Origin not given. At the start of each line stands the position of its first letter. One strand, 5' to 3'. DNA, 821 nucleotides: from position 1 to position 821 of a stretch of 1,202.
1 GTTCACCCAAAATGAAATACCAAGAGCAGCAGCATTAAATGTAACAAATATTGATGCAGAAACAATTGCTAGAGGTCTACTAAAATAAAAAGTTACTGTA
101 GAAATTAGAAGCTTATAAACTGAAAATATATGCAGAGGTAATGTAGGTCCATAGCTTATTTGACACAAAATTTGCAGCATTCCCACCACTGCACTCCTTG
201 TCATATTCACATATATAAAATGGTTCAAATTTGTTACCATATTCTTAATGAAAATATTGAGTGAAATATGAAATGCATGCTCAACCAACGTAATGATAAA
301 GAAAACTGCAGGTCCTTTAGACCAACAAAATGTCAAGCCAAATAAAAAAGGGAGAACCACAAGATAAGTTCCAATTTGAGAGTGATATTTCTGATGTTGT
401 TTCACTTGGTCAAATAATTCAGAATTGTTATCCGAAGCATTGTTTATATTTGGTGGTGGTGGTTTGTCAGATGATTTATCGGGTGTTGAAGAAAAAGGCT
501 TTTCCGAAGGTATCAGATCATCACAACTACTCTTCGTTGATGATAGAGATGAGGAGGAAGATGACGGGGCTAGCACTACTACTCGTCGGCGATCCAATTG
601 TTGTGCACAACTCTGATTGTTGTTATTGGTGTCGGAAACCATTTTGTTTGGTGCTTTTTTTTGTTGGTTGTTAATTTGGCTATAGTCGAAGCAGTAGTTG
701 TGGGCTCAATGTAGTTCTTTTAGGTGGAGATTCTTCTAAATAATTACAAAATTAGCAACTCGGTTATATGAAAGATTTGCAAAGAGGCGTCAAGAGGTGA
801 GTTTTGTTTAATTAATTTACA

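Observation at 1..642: The longest gene in the window is not in the supplied ORF track: a >=214-codon minus-strand ORF open to the left edge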

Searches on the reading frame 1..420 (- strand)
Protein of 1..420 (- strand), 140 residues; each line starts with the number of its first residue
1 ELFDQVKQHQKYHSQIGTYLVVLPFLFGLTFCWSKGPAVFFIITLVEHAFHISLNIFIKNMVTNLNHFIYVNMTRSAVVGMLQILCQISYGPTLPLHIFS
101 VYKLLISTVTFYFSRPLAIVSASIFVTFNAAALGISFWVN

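Call 13: search_protein_families(library=pfam, proteins=[window:1-420:-], max_evalue=10)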
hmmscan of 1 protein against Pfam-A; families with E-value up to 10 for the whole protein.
window:1-420:- (140 aa): 1 family
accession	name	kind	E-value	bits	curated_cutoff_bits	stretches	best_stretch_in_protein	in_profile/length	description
PF13239.11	2TM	-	0.0039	17.7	24.8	1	5-52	6-58/79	2TM domain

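Call 27: find_homologous_proteins(query=A1, max_evalue=0.01)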
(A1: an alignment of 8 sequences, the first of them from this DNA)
Query A1 (8 sequences) (140 aa, profile of the alignment): 2 proteins with E <= 0.01 among 5052 candidates.
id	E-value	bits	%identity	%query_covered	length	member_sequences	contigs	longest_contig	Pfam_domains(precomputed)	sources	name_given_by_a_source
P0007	2.6e-47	179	25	86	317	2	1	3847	-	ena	-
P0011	2.1e-30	124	38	49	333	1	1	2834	-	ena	-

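Call 29: find_encoding_contigs(protein=P0011, flank=10000)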
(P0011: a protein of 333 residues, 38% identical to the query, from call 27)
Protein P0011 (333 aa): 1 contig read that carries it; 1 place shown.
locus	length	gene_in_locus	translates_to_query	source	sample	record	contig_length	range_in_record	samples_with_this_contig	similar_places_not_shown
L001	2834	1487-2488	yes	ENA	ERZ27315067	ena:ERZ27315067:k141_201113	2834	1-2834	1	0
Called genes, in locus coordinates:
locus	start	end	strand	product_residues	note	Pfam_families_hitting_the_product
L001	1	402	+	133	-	?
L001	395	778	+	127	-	PF09412:XendoU (weak)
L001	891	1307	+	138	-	-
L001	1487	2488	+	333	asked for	-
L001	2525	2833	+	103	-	?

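Call 43: predict_structure(alignment_id=A1)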
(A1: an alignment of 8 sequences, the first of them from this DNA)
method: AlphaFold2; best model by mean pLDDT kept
length: 140 residues; sequences in the alignment: 8
mean_pLDDT: 89.3   pTM: 0.78
mean pLDDT of the five models: 89.3, 87.9, 87.6, 87.4, 86.8
residues with pLDDT >= 90: 73; 70-90: 67; 50-70: 0; < 50: 0
segments of 3 or more residues with pLDDT < 50: none
pLDDT, mean of each block of 10 residues (from residue 1): 85 78 87 87 91 90 91 93 92 89 89 93 94 93
secondary structure, 60 per line:
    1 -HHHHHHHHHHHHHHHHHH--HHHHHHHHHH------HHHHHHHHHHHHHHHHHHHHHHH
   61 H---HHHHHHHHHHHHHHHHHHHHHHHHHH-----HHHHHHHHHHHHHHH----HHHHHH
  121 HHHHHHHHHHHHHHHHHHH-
elements in order: H2-19 H22-31 H38-61 H65-90 H96-110 H115-139

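Call 72: search_solved_structures(query=A1, max_evalue=10)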
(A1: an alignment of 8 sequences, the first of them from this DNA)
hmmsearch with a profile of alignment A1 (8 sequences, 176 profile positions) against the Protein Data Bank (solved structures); distinct sequences matched with E-value up to 10: 0.

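Call 74: fold_search(model_id=the predicted structure, library=pdb)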
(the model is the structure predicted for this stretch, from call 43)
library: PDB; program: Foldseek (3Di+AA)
matches with E <= 10: 6; with E <= 0.001: 0
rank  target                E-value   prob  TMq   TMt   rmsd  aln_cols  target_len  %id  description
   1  8w6i_C                4.0e+00  0.04  0.23  0.14  17.9       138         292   16  Cryo-EM structure of Escherichia coli Str K12 FtsEX complex with ATP-gamma-S in peptidisc (released 2023-12-20)
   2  2lpi_MODEL_1_A        6.6e+00  0.14  0.42  0.42   4.8       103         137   11  NMR structure of a monomeric mutant (A72R) of major ampullate spidroin 1 N-terminal domain (released 2012-06-27)
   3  7f8j_A                8.6e+00  0.05  0.32  0.17  20.3       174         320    9  Cryo-EM structure of human pannexin-1 in a nanodisc (released 2022-01-26)
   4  5uhs_A                9.6e+00  0.11  0.33  0.50   4.3        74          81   16  Structure of a SemiSWEET D57A mutant (released 2017-08-02)
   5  2ch7_A                9.6e+00  0.02  0.25  0.13  43.7       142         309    8  Crystal structure of the cytoplasmic domain of a bacterial chemoreceptor from Thermotoga maritima (released 2006-04-18)
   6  9sdy_H                9.6e+00  0.02  0.19  0.10  17.3       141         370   11  Structure of RBR E2 variant binding to CUL5-RBX2 bound ARIH2 (released 2025-12-24)

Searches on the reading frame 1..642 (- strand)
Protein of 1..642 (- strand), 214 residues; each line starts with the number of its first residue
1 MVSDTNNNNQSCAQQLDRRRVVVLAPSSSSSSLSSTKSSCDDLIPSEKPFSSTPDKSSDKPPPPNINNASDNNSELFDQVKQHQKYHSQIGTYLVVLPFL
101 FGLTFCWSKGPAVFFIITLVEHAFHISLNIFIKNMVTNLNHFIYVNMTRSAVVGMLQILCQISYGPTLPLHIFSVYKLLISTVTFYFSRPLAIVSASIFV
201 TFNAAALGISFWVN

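Call 6: search_protein_families(library=pfam, proteins=[window:1-642:-], max_evalue=1)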
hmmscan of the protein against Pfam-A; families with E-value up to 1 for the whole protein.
window:1-642:- (214 aa): 1 family
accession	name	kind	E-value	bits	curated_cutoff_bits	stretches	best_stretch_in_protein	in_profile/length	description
PF13239.11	2TM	-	0.0089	16.5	24.8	1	79-126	6-58/79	2TM domain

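Call 7: find_homologous_proteins(query=window:1-642:-)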
Query window:1-642:-: 754 candidates shared short words with the query, none scored E <= 0.001.

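Call 12: search_solved_structures(query=window:1-642:-, max_evalue=10)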
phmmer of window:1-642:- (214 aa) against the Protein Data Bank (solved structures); distinct sequences matched with E-value up to 10: 4.
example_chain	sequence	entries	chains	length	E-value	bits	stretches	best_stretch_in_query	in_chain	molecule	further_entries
4h1g_A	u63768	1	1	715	0.091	15.5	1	25-87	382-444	Maltose binding protein-CaKar3 motor domain fusion protein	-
3bpn_C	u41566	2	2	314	0.79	12.4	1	48-91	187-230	Interleukin-13 receptor alpha-1 chain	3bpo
5e4e_C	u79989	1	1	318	0.8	12.4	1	48-91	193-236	Interleukin-13 receptor subunit alpha-1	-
7a23_E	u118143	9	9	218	0.87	12.3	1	29-73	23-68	PSST | NADH dehydrogenase [ubiquinone] iron-sulfur protein 7, mitochondrial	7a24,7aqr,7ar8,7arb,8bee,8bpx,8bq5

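Call 15: search_protein_representatives(protein=window:1-642:-)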
Query: 214 residues. Proteins with E-value up to 0.001 (for the whole library): 7; up to 1e-10: 4; up to 1e-30: 0. The best 7 are listed.
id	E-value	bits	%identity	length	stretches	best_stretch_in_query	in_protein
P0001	1.6e-26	109.4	34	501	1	24-211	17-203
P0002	3.3e-25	105.1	35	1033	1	23-212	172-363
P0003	5.1e-14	68.5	31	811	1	49-194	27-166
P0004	5.5e-13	65.2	33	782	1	54-212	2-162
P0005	4.6e-05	39.3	33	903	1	75-212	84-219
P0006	7.9e-05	38.6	29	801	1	74-203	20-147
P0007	6.8e-04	35.5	26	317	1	91-210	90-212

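Call 17: search_protein_families(library=pfam, proteins=[P0001, P0002, P0003, P0004, P0005, P0006, P0007], max_evalue=0.01)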
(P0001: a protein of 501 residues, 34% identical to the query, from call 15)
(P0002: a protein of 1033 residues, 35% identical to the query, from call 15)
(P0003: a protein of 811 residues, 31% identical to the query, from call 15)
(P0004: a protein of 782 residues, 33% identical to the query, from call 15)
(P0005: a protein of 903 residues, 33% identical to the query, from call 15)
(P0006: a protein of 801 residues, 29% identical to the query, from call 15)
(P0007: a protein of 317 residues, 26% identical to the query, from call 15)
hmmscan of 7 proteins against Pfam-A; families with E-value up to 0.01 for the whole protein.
P0001 (501 aa): 2 families
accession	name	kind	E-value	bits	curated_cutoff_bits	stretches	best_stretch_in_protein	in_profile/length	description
PF00512.31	HisKA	-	3.7e-09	36.9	26.9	1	267-344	2-65/66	His Kinase A (phospho-acceptor) domain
PF02518.31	HATPase_c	-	1.8e-07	32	26.4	1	393-478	1-63/111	Histidine kinase-, DNA gyrase B-, and HSP90-like ATPase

P0002 (1033 aa): 3 families
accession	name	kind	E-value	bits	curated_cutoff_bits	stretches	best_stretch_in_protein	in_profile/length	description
PF00072.30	Response_reg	-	1.5e-19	70.7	30.2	1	912-1027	1-110/111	Response regulator receiver domain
PF02518.31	HATPase_c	-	4.9e-19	69.3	26.4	1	552-702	1-110/111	Histidine kinase-, DNA gyrase B-, and HSP90-like ATPase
PF00512.31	HisKA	-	5.8e-11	42.7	26.9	1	426-502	2-64/66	His Kinase A (phospho-acceptor) domain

P0003 (811 aa): 3 families
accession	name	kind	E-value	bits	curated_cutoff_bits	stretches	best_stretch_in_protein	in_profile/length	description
PF02518.31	HATPase_c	-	5.4e-21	75.6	26.4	1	373-523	1-110/111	Histidine kinase-, DNA gyrase B-, and HSP90-like ATPase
PF00072.30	Response_reg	-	5.2e-20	72.1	30.2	1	689-806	1-110/111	Response regulator receiver domain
PF00512.31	HisKA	-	2.3e-07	31.2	26.9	1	247-324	2-65/66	His Kinase A (phospho-acceptor) domain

P0004 (782 aa): 3 families
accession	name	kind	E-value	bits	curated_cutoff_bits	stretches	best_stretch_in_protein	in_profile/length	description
PF00072.30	Response_reg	-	1.3e-19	70.8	30.2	1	659-771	1-107/111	Response regulator receiver domain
PF02518.31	HATPase_c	-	5.3e-19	69.1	26.4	1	351-505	1-110/111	Histidine kinase-, DNA gyrase B-, and HSP90-like ATPase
PF00512.31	HisKA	-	1.6e-08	34.9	26.9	1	225-301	2-64/66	His Kinase A (phospho-acceptor) domain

P0005 (903 aa): 3 families
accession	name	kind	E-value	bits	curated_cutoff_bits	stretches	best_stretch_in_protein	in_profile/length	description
PF00072.30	Response_reg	-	4.5e-18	65.9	30.2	1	782-893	1-108/111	Response regulator receiver domain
PF02518.31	HATPase_c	-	1.2e-15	58.3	26.4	1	424-580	1-110/111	Histidine kinase-, DNA gyrase B-, and HSP90-like ATPase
PF00512.31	HisKA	-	3.1e-06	27.6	26.9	1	298-374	2-64/66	His Kinase A (phospho-acceptor) domain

P0006 (801 aa): 3 families
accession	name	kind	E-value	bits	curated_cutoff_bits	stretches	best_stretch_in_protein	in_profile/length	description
PF02518.31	HATPase_c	-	5.8e-23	81.9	26.4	1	343-486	1-110/111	Histidine kinase-, DNA gyrase B-, and HSP90-like ATPase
PF00072.30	Response_reg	-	8.8e-21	74.6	30.2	1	678-791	2-110/111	Response regulator receiver domain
PF00512.31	HisKA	-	2e-09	37.8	26.9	1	217-294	1-65/66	His Kinase A (phospho-acceptor) domain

P0007 (317 aa): 1 family
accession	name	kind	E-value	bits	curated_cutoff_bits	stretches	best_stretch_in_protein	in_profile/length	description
PF00512.31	HisKA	-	0.0092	16.4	26.9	0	295-315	2-22/66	His Kinase A (phospho-acceptor) domain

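Call 18: list_cluster_members(proteins=[P0001, P0002, P0003, P0004, P0005, P0006, P0007])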
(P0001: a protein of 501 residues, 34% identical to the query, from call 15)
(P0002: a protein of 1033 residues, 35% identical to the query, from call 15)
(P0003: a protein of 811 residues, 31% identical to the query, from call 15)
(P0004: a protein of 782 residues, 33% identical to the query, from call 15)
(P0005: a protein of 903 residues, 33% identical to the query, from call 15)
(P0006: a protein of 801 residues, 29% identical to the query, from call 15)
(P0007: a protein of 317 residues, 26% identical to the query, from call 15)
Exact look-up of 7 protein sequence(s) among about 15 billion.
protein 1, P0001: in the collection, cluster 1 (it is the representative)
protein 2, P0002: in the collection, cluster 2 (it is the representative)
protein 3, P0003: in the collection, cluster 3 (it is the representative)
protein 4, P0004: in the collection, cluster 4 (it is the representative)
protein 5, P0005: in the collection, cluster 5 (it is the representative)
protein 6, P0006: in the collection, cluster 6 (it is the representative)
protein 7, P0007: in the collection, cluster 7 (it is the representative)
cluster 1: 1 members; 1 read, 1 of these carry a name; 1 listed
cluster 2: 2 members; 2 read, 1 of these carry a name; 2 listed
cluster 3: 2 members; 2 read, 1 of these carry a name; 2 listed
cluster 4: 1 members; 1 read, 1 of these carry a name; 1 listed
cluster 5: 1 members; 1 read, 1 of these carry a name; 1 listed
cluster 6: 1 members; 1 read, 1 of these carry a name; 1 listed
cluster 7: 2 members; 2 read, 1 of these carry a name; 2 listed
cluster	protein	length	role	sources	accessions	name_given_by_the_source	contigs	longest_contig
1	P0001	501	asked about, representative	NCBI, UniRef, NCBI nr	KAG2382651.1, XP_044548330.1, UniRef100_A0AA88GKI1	hypothetical protein C9374_005231 [Naegleria lovaniensis] | histidine kinase n=1 Tax=Naegleria lovaniensis TaxID=51637 RepID=A0AA88GKI1_NAELO | uncharacterized protein C9374_005231 [Naegleria lovaniensis]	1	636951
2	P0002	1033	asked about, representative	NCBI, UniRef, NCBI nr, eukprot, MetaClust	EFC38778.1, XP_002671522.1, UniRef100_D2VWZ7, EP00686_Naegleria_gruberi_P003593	predicted protein [Naegleria gruberi] | histidine kinase n=1 Tax=Naegleria gruberi TaxID=5762 RepID=D2VWZ7_NAEGR | uncharacterized protein NAEGRDRAFT_73562 [Naegleria gruberi]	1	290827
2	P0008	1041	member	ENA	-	-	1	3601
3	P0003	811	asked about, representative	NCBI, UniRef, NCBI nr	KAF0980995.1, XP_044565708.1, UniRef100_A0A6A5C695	hypothetical protein FDP41_012783 [Naegleria fowleri] | Histidine kinase n=1 Tax=Naegleria fowleri TaxID=5763 RepID=A0A6A5C695_NAEFO | uncharacterized protein FDP41_012783 [Naegleria fowleri]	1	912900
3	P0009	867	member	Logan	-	-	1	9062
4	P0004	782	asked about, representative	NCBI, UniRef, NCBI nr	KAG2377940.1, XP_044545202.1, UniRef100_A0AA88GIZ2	hypothetical protein C9374_008562 [Naegleria lovaniensis] | histidine kinase n=1 Tax=Naegleria lovaniensis TaxID=51637 RepID=A0AA88GIZ2_NAELO | uncharacterized protein C9374_008562 [Naegleria lovaniensis]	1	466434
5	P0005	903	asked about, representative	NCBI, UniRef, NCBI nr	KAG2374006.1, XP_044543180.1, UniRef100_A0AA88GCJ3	hypothetical protein C9374_011671 [Naegleria lovaniensis] | Histidine kinase n=1 Tax=Naegleria lovaniensis TaxID=51637 RepID=A0AA88GCJ3_NAELO | uncharacterized protein C9374_011671 [Naegleria lovaniensis]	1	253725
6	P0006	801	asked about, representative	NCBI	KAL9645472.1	hypothetical protein ABK040_002668 [Willaertia magna]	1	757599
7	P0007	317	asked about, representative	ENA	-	-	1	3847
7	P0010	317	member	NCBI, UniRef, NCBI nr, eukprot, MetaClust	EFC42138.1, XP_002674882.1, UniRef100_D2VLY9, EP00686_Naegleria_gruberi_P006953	predicted protein [Naegleria gruberi] | Predicted protein n=1 Tax=Naegleria gruberi TaxID=5762 RepID=D2VLY9_NAEGR | uncharacterized protein NAEGRDRAFT_69948 [Naegleria gruberi]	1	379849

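Call 30: find_encoding_contigs(protein=P0002, flank=10000)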
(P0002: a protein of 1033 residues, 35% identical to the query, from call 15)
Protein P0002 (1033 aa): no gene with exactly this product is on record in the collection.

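Call 31: find_encoding_contigs(protein=P0001, flank=10000, max_places=3)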
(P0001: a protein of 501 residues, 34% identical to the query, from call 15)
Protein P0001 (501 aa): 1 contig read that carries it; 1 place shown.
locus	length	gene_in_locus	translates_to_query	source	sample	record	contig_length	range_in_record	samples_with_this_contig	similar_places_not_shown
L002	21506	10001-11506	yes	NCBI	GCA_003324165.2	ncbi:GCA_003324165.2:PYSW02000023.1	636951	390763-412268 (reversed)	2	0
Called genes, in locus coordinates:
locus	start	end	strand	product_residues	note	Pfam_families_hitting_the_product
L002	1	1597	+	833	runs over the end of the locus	PF24815:HMG_WDHD1 (faint), PF00505:HMG_box, PF09011:HMG_box_2, PF00505:HMG_box, PF09011:HMG_box_2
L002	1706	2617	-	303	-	-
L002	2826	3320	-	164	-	-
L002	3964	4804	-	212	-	-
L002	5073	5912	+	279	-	-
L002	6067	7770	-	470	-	PF13450:NAD_binding_8, PF01593:Amino_oxidase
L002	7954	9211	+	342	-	PF13398:Peptidase_M50B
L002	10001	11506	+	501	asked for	PF00512:HisKA, PF02518:HATPase_c (weak)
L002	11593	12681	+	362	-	PF00072:Response_reg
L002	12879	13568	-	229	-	-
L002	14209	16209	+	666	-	-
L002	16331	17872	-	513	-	-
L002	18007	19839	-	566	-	-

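Call 32: find_encoding_contigs(protein=P0009, flank=10000, max_places=3)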
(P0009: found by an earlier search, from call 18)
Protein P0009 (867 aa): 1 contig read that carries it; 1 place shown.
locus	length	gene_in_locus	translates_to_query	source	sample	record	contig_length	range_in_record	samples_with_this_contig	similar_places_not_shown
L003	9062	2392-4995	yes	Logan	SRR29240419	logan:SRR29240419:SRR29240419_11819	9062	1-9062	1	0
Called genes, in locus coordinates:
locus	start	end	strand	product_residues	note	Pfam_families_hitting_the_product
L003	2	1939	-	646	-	?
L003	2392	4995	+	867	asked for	PF00512:HisKA (weak), PF02518:HATPase_c, PF00072:Response_reg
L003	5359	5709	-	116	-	-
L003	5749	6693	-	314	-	-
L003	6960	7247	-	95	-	PF00023:Ank (faint), PF13606:Ank_3 (weak)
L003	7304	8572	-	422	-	PF00651:BTB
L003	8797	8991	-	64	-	PF12796:Ank_2 (weak), PF13637:Ank_4 (faint), PF00023:Ank (weak), PF13606:Ank_3 (weak)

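Call 36: find_related_loci(query=window:1-642:-, collection=viral_contigs, flank=10000)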
Query window:1-642:- (214 aa) in viral_contigs; peptide patterns used: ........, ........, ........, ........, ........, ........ (x = any residue, [..] = any of these).
19 stretches matched a pattern, but none encodes a relative of the query by tblastn (E <= 1e-3).

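Call 61: find_related_loci(query=window:1-642:-, collection=metagenome_contigs, flank=10000)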
Query window:1-642:- (214 aa) in metagenome_contigs; peptide patterns used: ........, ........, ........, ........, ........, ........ (x = any residue, [..] = any of these).
337 stretches matched a pattern, but none encodes a relative of the query by tblastn (E <= 1e-3).

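Call 68: find_encoding_contigs(protein=P0004, flank=6000, max_places=2)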
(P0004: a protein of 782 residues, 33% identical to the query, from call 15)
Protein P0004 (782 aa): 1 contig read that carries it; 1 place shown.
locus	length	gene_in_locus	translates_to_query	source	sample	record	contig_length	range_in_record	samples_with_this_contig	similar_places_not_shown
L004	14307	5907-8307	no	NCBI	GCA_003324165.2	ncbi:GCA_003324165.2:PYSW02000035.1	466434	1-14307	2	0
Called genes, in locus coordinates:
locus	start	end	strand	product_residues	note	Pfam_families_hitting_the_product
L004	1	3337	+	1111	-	PF01436:NHL (weak), PF23301:EGF_PEAR1L (faint), PF00008:EGF (faint), PF25021:TEN_NHL (weak), PF07974:EGF_2 (weak), PF23106:EGF_Teneurin, PF25024:EGF_TEN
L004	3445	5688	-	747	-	PF00648:Peptidase_C2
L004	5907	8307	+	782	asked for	PF00512:HisKA, PF02518:HATPase_c, PF00072:Response_reg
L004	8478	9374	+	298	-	-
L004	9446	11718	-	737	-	PF00175:NAD_binding_1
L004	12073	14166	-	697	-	-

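Call 69: find_encoding_contigs(protein=P0005, flank=6000, max_places=2)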
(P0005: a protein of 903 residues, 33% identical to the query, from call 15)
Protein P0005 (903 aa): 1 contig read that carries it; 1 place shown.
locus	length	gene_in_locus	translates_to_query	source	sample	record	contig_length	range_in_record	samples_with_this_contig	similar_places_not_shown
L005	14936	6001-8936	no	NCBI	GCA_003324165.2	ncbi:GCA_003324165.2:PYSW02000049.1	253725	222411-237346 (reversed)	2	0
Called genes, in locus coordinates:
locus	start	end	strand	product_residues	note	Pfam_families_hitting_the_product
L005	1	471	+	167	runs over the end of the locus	-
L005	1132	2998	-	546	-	PF00615:RGS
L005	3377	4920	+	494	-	-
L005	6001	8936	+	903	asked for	PF00512:HisKA (weak), PF02518:HATPase_c, PF00072:Response_reg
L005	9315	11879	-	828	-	PF00211:Guanylate_cyc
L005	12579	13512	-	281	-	PF00071:Ras, PF08477:Roc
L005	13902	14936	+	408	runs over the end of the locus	PF00071:Ras, PF08477:Roc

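Call 70: find_encoding_contigs(protein=P0006, flank=6000, max_places=2)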
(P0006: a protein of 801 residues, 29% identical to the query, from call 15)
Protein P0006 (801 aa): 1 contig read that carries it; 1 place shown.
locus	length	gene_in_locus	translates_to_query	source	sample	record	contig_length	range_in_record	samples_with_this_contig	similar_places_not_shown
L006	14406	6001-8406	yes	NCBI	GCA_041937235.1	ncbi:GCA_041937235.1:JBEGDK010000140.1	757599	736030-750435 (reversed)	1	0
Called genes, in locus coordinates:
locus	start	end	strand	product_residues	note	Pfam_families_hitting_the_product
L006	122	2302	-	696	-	PF04784:DUF547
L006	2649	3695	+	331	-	PF12705:PDDEXK_1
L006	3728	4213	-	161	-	-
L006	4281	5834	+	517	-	PF08572:PRP3, PF06544:Prp3_C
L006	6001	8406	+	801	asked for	PF00512:HisKA, PF02518:HATPase_c, PF00072:Response_reg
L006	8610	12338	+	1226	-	PF00385:Chromo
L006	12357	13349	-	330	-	-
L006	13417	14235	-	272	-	-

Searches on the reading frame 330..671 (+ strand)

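Call 63: search_protein_families(library=pfam, proteins=[window:330-671:+], max_evalue=1)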
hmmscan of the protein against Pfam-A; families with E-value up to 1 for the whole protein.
window:330-671:+ (114 aa): 1 family
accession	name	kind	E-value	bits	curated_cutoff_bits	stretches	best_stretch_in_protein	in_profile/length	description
PF06294.16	CH_2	-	0.027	14.9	27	1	15-37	16-38/96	CH-like domain in sperm protein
